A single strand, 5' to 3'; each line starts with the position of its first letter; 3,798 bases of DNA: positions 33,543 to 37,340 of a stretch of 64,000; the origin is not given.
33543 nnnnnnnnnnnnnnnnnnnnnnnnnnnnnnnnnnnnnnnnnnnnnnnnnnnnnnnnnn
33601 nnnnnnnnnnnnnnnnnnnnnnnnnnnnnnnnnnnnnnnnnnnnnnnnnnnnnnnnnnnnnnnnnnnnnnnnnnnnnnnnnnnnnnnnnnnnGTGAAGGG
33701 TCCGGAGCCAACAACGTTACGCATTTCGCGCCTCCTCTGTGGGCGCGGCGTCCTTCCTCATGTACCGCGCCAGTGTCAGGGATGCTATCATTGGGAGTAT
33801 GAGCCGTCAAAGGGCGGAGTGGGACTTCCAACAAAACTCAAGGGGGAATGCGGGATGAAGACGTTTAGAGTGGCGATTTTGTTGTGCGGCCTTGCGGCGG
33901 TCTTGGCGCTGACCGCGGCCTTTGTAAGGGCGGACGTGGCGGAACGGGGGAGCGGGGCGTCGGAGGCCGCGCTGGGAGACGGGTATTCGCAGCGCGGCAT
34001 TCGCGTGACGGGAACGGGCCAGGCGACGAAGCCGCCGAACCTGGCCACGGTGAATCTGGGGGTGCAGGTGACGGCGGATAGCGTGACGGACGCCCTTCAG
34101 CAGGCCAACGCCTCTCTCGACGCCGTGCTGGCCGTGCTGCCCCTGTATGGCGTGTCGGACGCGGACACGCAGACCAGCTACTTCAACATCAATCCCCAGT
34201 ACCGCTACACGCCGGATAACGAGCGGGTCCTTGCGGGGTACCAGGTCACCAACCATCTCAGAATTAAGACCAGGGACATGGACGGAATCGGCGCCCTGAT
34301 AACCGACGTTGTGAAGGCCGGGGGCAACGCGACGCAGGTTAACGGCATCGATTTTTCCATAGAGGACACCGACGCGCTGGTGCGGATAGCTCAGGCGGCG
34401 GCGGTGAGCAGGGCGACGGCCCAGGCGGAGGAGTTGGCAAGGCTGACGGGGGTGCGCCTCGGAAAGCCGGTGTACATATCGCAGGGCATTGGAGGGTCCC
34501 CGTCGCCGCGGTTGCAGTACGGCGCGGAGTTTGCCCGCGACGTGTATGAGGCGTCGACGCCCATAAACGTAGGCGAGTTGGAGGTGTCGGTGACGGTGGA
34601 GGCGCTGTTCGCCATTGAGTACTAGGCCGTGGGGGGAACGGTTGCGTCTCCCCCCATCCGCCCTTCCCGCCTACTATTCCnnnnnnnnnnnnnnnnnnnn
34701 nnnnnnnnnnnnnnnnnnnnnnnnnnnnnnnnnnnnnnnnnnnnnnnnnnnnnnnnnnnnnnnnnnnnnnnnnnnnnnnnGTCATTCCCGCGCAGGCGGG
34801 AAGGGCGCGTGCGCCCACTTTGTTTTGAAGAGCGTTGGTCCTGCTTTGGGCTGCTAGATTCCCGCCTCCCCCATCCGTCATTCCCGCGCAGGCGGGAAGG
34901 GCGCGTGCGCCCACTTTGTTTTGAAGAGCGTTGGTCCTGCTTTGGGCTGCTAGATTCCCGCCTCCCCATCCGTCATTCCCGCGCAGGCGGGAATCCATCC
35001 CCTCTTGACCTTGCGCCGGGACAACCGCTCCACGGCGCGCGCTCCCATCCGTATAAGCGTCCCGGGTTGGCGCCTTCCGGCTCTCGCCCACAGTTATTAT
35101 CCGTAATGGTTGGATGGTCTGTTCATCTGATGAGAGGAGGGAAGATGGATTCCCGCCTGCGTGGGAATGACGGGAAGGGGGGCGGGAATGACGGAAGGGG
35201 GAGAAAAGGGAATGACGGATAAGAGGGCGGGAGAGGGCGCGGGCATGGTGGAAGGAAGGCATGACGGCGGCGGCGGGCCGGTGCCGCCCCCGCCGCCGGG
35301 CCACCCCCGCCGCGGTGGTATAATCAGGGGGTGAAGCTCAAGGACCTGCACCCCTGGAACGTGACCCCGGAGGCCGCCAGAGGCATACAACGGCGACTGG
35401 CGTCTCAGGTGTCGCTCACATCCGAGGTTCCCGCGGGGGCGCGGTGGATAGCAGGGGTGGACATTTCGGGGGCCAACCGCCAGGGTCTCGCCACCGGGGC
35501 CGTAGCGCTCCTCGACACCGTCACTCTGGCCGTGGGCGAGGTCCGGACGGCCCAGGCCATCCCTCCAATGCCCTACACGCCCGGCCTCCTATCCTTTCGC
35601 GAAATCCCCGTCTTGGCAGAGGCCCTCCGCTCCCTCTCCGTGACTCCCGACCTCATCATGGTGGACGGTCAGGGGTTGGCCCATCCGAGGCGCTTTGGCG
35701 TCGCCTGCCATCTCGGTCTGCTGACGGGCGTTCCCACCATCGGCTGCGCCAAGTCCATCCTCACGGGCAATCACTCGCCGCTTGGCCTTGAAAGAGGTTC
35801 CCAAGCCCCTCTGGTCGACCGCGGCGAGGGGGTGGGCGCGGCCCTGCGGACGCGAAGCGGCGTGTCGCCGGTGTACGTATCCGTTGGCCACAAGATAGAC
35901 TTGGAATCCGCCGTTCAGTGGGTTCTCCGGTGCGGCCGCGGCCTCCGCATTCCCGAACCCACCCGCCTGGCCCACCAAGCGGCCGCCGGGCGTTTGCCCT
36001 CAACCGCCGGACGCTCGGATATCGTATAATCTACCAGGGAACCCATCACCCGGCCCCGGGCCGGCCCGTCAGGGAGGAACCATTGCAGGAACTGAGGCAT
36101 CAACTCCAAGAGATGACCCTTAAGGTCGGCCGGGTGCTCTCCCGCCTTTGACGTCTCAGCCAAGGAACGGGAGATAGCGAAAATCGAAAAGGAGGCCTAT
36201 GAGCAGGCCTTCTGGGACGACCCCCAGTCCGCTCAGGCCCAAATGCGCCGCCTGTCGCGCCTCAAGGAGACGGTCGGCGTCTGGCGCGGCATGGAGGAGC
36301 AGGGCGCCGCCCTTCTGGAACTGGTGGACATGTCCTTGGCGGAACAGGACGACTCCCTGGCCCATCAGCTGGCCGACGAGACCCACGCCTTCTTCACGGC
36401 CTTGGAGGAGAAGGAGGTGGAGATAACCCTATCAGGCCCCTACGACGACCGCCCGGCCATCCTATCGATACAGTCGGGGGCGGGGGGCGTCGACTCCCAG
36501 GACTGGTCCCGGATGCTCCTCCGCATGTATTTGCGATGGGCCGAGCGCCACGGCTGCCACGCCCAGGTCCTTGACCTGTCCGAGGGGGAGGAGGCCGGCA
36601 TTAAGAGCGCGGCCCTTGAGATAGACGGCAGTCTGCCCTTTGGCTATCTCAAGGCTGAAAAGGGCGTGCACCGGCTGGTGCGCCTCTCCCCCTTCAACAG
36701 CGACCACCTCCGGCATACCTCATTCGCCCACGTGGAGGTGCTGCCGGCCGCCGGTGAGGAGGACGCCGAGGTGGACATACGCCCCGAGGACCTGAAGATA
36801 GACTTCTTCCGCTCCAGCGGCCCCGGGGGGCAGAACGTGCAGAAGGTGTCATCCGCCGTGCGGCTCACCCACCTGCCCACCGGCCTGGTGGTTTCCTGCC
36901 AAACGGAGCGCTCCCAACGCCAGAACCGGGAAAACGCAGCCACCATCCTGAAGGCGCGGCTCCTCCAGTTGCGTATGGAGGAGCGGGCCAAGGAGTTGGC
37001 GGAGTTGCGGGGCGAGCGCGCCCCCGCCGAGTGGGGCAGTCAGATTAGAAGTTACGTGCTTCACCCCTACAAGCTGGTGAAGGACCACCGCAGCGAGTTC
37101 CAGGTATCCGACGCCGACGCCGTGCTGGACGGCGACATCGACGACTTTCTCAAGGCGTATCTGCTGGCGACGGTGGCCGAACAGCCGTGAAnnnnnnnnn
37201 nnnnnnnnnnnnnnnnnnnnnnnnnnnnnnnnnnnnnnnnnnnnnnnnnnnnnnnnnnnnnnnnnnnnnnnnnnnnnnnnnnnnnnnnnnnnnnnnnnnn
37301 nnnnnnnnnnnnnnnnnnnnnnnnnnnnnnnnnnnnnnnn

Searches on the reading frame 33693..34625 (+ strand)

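Call 30: search_protein_families(library=pfam, proteins=[window:33693-34625:+], max_evalue=0.001)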
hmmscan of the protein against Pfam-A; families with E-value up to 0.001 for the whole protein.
window:33693-34625:+ (310 aa): 1 family
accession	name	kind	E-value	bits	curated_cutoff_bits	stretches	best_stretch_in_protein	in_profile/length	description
PF04402.19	SIMPL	-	7.9e-49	167.1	25.2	1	103-304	1-203/205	Protein of unknown function (DUF541)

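Call 31: search_protein_families(library=padloc, proteins=[window:33693-34625:+], max_evalue=0.001)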
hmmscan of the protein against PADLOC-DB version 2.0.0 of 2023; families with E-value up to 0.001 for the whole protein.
window:33693-34625:+ (310 aa): 0 families

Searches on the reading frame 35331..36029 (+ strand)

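Call 30: search_protein_families(library=pfam, proteins=[window:35331-36029:+], max_evalue=0.001)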
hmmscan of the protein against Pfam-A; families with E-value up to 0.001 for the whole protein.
window:35331-36029:+ (232 aa): 1 family
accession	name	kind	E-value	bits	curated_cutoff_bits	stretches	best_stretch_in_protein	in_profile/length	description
PF04493.20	Endonuclease_5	-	5.3e-68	229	23.4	1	22-216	2-198/198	Endonuclease V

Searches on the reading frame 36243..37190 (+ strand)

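Call 30: search_protein_families(library=pfam, proteins=[window:36243-37190:+], max_evalue=0.001)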
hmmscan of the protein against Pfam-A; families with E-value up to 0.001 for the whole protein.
window:36243-37190:+ (315 aa): 2 families
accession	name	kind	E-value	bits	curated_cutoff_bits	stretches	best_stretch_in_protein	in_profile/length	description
PF03462.23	PCRF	-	7.4e-43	147.1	24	1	2-164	29-194/194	PCRF domain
PF00472.26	RF-1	-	2e-40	137.8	35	1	174-283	2-116/116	RF-1 domain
